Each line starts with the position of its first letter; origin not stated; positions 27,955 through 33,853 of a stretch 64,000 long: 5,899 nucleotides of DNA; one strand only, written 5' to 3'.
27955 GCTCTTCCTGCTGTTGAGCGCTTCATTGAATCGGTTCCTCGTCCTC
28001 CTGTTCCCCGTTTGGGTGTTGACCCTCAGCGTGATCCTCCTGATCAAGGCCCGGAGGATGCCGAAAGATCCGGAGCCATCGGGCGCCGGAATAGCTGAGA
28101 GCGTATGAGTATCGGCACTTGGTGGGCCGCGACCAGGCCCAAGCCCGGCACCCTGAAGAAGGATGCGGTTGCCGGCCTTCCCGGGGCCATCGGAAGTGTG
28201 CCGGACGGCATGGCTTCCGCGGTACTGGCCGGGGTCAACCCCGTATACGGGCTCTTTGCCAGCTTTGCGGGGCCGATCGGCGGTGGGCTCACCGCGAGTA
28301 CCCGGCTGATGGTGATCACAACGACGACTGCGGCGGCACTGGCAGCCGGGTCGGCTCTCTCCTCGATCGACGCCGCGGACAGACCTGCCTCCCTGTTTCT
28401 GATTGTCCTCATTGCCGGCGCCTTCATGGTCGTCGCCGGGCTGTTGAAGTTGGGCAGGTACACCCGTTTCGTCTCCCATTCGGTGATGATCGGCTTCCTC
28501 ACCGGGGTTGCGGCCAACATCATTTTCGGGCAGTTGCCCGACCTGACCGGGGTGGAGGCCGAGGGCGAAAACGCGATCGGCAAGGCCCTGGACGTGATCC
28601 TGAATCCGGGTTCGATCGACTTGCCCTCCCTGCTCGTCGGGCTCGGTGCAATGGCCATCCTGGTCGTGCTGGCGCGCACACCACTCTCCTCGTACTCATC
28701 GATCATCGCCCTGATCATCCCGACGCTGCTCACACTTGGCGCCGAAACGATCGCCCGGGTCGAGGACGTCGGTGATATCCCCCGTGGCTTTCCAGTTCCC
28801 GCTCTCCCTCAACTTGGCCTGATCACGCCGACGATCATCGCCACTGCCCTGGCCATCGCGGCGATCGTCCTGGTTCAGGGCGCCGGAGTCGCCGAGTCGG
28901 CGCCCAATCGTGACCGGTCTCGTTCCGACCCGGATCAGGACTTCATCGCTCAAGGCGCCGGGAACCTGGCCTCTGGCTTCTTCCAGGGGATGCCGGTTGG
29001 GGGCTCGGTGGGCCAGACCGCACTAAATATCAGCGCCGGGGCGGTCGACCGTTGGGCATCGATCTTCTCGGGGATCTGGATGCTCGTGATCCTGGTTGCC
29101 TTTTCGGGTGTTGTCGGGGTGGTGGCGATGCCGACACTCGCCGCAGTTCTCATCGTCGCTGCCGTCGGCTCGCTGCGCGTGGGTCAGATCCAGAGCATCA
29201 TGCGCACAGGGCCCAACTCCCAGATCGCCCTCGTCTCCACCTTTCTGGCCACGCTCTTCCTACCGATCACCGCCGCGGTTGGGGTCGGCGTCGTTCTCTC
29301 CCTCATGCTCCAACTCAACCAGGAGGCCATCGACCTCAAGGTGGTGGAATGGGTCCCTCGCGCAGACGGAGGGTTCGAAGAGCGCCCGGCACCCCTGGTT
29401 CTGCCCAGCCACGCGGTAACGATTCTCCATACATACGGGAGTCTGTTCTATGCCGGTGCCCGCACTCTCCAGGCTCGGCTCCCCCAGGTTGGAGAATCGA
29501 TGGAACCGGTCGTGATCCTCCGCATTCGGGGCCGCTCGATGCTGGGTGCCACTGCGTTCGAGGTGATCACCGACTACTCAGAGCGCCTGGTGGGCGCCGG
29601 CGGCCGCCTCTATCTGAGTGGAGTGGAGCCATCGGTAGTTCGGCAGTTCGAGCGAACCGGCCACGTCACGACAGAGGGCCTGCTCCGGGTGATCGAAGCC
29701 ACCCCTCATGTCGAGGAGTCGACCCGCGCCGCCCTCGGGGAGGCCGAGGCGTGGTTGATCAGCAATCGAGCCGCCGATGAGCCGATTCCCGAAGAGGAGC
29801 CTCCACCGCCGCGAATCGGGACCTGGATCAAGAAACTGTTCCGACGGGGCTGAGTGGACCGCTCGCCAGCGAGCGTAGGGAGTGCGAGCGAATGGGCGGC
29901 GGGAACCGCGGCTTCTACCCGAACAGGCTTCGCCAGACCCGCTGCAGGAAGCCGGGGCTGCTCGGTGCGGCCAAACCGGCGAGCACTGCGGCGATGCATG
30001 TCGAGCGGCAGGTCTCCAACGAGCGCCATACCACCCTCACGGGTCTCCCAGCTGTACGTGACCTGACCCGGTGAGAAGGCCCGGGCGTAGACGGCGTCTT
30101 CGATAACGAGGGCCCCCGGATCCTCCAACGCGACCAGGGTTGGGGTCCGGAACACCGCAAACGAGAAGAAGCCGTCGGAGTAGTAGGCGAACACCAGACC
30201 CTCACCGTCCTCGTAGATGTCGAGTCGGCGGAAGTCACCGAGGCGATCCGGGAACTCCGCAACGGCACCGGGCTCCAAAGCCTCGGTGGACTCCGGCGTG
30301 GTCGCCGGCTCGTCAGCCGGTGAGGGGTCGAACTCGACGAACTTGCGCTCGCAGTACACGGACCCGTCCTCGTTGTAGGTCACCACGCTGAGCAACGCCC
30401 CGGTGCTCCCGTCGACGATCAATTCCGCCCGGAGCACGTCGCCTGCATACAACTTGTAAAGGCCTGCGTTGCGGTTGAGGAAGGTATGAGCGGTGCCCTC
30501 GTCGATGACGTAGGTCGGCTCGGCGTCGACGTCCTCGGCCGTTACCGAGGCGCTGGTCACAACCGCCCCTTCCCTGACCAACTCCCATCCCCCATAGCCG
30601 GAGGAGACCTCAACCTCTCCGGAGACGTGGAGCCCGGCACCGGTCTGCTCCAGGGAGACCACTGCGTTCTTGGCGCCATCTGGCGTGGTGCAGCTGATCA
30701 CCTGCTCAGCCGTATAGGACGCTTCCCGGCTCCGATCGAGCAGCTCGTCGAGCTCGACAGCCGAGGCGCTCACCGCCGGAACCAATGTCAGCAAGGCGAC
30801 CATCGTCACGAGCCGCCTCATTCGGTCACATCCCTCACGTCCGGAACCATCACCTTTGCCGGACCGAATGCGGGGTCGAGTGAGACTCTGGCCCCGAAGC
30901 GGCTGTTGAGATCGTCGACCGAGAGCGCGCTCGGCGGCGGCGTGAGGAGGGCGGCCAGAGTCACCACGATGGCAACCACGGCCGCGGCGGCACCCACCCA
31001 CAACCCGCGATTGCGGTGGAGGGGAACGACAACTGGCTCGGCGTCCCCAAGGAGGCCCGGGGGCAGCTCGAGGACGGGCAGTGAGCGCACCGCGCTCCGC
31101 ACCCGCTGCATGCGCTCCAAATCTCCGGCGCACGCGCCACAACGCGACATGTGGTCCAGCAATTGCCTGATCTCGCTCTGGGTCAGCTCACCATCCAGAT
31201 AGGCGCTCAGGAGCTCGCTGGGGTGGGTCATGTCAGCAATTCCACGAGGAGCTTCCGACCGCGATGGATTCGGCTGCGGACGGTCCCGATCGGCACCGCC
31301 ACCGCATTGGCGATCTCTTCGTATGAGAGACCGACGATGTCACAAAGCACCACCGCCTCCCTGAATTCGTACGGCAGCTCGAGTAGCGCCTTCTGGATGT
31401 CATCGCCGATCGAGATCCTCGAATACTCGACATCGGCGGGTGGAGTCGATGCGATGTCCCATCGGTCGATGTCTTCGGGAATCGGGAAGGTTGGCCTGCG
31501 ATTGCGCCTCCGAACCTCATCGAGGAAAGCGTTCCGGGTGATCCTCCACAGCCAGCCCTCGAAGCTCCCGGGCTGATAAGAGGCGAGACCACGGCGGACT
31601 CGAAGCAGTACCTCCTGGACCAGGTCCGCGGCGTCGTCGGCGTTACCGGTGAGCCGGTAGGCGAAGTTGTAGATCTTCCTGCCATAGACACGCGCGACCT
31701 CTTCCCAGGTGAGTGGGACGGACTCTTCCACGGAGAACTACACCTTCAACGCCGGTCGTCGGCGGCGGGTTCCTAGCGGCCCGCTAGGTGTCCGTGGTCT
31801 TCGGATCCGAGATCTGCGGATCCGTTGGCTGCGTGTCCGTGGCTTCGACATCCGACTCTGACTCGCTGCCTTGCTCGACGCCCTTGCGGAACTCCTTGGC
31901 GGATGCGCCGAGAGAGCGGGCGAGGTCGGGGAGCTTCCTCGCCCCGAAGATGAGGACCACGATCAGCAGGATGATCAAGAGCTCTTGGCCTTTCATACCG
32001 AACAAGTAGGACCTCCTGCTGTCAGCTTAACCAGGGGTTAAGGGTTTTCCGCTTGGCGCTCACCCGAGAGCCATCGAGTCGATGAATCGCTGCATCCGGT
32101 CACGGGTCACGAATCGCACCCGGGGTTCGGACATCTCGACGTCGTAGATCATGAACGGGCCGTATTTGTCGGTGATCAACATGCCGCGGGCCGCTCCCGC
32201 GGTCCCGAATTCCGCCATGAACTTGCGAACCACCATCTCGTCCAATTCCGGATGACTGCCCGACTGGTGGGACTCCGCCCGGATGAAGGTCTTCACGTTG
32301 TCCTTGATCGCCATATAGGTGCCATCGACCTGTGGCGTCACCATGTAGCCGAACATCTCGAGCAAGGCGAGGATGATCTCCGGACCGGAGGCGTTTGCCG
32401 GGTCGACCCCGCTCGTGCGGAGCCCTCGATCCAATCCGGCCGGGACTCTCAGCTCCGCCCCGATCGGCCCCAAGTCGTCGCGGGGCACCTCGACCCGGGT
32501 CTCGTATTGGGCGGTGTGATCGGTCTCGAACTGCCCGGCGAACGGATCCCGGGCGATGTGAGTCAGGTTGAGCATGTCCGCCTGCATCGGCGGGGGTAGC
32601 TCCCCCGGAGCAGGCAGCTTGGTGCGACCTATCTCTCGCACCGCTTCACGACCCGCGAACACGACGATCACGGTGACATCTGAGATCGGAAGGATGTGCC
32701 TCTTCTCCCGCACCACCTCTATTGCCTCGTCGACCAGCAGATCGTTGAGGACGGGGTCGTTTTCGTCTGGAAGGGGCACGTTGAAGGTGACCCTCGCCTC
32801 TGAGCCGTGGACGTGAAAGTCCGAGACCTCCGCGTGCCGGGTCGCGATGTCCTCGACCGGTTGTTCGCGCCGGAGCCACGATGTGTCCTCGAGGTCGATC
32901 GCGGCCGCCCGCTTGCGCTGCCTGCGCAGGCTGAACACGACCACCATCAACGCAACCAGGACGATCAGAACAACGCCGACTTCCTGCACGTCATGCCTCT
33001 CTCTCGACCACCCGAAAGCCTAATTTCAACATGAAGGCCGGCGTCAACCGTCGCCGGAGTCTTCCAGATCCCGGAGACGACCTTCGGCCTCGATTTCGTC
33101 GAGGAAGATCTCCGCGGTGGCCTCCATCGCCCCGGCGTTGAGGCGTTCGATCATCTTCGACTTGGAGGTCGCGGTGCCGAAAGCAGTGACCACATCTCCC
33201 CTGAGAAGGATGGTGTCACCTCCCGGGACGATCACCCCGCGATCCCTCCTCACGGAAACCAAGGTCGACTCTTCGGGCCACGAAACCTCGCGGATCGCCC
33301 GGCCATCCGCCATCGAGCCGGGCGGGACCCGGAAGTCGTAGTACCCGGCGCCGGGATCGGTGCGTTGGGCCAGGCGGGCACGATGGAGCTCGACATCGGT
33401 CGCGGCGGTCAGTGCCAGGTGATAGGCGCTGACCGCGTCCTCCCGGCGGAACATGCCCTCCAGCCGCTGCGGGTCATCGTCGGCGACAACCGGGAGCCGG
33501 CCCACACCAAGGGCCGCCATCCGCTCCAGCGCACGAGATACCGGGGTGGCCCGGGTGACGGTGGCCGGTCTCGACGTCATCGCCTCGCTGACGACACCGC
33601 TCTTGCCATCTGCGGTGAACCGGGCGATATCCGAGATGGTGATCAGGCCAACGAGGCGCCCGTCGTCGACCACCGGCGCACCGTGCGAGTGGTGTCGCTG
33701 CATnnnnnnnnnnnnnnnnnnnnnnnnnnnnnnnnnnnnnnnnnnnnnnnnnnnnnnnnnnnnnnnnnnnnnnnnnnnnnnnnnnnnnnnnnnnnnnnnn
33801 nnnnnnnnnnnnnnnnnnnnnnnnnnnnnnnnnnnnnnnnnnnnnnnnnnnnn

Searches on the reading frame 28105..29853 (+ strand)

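Call 20: search_protein_families(library=pfam, proteins=[window:28105-29853:+], max_evalue=0.001)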
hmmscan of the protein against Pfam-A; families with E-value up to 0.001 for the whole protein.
window:28105-29853:+ (582 aa): 2 families
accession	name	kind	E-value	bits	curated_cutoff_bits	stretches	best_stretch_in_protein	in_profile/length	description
PF00916.26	Sulfate_transp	-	1.3e-59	202.4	23.2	1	17-367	1-368/380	Sulfate permease family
PF01740.26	STAS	-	1.8e-06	28.1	22.6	1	437-520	9-93/106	STAS domain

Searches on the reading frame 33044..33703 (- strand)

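Call 21: search_protein_families(library=pfam, proteins=[window:33044-33703:-], max_evalue=0.001)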
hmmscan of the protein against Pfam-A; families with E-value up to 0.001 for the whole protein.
window:33044-33703:- (219 aa): 2 families
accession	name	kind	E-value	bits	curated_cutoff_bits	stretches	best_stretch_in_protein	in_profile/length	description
PF00571.33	CBS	-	1e-19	71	24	2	38-94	1-55/57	CBS domain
PF02080.26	TrkA_C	-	2.8e-13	50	27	1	123-179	3-61/71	TrkA-C domain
